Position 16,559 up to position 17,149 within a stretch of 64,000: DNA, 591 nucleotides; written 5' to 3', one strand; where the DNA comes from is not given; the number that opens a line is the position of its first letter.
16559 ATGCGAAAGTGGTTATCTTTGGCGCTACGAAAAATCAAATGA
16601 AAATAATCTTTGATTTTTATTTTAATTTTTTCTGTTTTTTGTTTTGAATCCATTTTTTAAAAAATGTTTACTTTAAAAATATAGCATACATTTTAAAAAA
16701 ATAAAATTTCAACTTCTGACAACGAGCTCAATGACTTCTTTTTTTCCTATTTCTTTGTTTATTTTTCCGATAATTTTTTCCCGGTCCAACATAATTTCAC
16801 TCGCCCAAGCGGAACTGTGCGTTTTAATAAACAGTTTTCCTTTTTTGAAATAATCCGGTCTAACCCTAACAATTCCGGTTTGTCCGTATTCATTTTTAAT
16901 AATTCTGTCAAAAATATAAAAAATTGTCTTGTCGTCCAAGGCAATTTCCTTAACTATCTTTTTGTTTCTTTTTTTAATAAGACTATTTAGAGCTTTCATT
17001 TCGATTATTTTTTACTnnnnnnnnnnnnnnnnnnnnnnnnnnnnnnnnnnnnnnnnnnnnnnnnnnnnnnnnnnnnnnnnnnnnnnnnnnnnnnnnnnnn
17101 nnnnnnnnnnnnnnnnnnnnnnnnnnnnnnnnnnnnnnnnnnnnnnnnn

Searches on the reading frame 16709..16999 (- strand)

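Call 10: search_protein_families(library=pfam, proteins=[window:16709-16999:-], max_evalue=0.01)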
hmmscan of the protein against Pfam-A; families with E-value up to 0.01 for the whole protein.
window:16709-16999:- (96 aa): 2 families
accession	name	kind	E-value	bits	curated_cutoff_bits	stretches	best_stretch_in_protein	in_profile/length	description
PF05258.17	DciA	-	8.6e-10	39.1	24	1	44-94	39-89/89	Dna[CI] antecedent, DciA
PF17976.7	zf-RING_12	-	0.004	17.8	25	1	27-88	2-60/73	RING/Ubox like zinc-binding domain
